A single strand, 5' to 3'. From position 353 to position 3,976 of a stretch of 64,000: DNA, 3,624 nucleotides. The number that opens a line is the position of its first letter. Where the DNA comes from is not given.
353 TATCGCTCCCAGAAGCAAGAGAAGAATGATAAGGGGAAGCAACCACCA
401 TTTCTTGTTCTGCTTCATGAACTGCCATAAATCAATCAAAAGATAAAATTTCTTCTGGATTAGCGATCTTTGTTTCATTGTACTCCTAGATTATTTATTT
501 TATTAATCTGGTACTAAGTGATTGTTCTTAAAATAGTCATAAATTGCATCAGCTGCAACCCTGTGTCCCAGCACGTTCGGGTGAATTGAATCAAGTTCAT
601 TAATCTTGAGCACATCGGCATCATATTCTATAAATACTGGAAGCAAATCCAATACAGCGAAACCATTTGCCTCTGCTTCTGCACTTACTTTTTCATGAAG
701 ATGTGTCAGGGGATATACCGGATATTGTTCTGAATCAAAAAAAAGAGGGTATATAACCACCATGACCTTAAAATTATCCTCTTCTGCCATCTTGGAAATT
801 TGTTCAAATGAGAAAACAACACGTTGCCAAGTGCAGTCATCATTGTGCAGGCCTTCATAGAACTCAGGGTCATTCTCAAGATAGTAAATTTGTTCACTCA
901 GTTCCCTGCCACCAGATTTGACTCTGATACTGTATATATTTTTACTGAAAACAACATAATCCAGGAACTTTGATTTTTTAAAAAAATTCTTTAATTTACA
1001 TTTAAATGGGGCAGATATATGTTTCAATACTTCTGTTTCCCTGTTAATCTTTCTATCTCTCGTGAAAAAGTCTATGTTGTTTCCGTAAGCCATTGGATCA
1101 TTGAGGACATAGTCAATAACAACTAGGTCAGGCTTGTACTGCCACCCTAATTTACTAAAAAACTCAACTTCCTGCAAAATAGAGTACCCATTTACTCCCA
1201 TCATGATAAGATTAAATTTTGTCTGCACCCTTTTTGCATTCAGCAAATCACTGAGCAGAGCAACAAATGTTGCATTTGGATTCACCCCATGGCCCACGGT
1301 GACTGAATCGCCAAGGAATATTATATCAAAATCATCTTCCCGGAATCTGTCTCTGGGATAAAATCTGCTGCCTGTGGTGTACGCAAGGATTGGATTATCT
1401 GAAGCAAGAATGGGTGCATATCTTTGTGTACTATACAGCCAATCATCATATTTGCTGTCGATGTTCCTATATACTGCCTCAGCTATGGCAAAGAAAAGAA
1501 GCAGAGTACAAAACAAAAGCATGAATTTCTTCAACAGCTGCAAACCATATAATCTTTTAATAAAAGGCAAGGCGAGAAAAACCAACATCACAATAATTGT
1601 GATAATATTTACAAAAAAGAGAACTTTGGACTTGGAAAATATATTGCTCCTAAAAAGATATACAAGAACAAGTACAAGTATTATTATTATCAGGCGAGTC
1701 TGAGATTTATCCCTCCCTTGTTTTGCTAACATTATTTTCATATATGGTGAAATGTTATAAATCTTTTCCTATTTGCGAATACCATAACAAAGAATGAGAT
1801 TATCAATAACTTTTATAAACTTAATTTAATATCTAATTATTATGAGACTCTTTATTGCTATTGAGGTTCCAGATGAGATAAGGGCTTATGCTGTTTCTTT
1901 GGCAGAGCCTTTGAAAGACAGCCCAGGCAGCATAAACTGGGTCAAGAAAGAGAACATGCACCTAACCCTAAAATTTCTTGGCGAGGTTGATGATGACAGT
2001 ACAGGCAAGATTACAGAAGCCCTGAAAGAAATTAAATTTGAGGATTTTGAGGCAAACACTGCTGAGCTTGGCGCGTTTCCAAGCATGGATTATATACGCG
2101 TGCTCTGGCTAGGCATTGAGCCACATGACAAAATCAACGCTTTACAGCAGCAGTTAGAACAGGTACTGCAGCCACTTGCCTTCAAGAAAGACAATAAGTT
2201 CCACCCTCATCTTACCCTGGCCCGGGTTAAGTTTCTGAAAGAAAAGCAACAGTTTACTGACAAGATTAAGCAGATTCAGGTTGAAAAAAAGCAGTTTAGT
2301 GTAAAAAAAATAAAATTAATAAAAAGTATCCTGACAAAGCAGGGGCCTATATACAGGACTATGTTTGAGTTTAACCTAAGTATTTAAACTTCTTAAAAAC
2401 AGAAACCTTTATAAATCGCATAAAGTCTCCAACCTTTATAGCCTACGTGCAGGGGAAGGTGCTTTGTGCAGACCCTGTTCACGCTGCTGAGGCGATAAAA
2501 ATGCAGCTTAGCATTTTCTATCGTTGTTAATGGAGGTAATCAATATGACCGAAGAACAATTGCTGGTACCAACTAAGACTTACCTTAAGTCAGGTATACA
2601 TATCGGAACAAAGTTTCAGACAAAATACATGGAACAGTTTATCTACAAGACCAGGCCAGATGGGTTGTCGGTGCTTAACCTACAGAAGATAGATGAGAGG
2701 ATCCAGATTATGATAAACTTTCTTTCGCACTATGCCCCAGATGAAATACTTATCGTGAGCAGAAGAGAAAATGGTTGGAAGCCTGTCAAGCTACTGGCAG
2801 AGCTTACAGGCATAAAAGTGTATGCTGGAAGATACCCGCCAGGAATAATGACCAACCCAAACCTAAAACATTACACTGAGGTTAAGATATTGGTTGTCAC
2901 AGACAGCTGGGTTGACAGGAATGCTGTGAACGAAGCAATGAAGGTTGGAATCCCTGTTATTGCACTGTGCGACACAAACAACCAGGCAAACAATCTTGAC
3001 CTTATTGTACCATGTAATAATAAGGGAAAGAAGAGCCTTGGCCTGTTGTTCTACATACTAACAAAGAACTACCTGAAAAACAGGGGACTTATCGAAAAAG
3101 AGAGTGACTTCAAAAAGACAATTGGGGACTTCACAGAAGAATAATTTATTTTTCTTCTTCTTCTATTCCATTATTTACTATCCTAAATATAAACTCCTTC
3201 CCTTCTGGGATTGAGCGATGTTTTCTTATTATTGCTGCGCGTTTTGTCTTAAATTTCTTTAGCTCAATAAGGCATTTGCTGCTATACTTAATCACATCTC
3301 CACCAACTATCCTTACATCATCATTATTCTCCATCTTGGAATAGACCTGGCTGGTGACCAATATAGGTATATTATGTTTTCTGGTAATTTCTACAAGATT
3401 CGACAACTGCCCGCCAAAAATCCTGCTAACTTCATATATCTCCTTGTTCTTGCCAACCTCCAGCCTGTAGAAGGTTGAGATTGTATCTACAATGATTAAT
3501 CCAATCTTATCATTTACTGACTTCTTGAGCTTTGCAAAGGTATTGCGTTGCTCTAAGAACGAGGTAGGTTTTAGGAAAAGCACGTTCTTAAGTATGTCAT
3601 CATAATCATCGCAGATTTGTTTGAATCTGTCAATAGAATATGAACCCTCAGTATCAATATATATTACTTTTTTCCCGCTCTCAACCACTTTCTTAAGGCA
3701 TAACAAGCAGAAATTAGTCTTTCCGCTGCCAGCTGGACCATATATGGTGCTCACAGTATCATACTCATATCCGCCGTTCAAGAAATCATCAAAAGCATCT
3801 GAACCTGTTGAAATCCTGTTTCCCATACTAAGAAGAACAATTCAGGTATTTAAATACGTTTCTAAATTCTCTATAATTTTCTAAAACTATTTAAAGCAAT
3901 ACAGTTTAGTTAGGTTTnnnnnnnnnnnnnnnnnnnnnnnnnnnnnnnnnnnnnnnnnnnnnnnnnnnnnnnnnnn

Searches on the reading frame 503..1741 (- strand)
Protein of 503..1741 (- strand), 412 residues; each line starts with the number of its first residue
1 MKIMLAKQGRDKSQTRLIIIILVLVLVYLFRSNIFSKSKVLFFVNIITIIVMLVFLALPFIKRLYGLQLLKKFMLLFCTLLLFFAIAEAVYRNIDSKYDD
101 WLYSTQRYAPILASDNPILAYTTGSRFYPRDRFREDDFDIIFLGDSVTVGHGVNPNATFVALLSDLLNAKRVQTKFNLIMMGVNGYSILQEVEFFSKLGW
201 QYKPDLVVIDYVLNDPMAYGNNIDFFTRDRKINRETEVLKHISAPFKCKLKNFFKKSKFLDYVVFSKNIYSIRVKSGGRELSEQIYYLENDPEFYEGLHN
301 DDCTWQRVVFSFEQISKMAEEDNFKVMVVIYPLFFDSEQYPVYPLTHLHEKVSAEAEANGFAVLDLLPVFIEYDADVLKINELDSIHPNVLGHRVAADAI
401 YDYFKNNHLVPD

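Call 18: search_protein_families(library=pfam, proteins=[window:503-1741:-], max_evalue=0.001)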
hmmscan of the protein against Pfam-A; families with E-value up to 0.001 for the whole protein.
window:503-1741:- (412 aa): 2 families
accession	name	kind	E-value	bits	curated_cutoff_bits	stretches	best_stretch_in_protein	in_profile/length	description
PF13472.12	Lipase_GDSL_2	-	2.8e-12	47.9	32.9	1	142-395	1-178/178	GDSL-like Lipase/Acylhydrolase family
PF00657.28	Lipase_GDSL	-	8.1e-09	36.4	23.6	1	140-240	1-108/208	GDSL-like Lipase/Acylhydrolase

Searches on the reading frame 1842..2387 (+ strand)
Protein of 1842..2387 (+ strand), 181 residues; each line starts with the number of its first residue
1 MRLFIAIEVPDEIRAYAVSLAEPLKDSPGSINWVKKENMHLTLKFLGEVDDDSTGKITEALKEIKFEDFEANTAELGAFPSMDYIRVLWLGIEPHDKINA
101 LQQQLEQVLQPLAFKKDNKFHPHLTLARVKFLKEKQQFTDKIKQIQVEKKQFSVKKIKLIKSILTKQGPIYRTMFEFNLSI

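Call 18: search_protein_families(library=pfam, proteins=[window:1842-2387:+], max_evalue=0.001)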
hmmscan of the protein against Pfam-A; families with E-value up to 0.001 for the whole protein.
window:1842-2387:+ (181 aa): 3 families
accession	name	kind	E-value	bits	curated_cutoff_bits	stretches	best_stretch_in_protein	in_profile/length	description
PF02834.22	LigT_PEase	-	1.8e-31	108.6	23.3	2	7-89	1-87/87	LigT like Phosphoesterase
PF13563.12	2_5_RNA_ligase2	-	1e-14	55.2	27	1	34-161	21-147/152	2'-5' RNA ligase superfamily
PF10469.15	AKAP7_NLS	-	1.9e-09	38.1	24.4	1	34-157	38-180/208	AKAP7 2'5' RNA ligase-like domain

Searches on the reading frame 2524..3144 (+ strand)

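Call 18: search_protein_families(library=pfam, proteins=[window:2524-3144:+], max_evalue=0.001)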
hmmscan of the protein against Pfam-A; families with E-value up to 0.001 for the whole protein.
window:2524-3144:+ (206 aa): 1 family
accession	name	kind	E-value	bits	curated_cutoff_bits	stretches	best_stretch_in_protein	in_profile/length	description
PF00318.25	Ribosomal_S2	-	3.3e-21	76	26.1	2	121-181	151-211/216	Ribosomal protein S2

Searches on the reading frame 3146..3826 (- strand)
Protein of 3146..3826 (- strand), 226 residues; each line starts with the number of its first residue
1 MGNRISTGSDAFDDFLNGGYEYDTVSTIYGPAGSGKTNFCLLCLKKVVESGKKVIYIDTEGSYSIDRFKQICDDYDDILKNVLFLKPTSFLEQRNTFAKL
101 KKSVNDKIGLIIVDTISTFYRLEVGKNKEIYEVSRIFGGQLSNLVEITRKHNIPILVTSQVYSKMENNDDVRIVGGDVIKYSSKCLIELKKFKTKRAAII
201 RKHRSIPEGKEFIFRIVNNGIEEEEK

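Call 18: search_protein_families(library=pfam, proteins=[window:3146-3826:-], max_evalue=0.001)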
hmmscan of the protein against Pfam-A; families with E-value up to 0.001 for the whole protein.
window:3146-3826:- (226 aa): 9 families
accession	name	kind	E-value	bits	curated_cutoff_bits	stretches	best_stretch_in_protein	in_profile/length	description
PF08423.17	Rad51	-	2.4e-27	96.2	22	1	4-223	7-243/244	Rad51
PF06745.19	ATPase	-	1.5e-12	47.9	26.6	1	6-222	2-225/231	KaiC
PF13479.12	AAA_24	-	2.1e-08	34.7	27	1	27-125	6-82/195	AAA domain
PF13481.12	AAA_25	-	6.6e-08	32.8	27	1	22-151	32-183/195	AAA domain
PF00154.27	RecA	-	7.7e-08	32.6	27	1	4-194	32-223/262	recA bacterial DNA recombination protein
PF03796.21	DnaB_C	-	7.7e-08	32.5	27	1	66-172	87-189/255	DnaB-like helicase C terminal domain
PF01637.24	ATPase_2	-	6.6e-07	29.8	33.2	1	23-108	20-109/225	ATPase domain predominantly from Archaea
PF13401.12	AAA_22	-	0.00015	22.6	27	1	23-116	5-93/130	AAA domain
PF10412.15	TrwB_AAD_bind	-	0.00047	19.6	20.5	1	27-73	19-62/387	Type IV secretion-system coupling protein DNA-binding domain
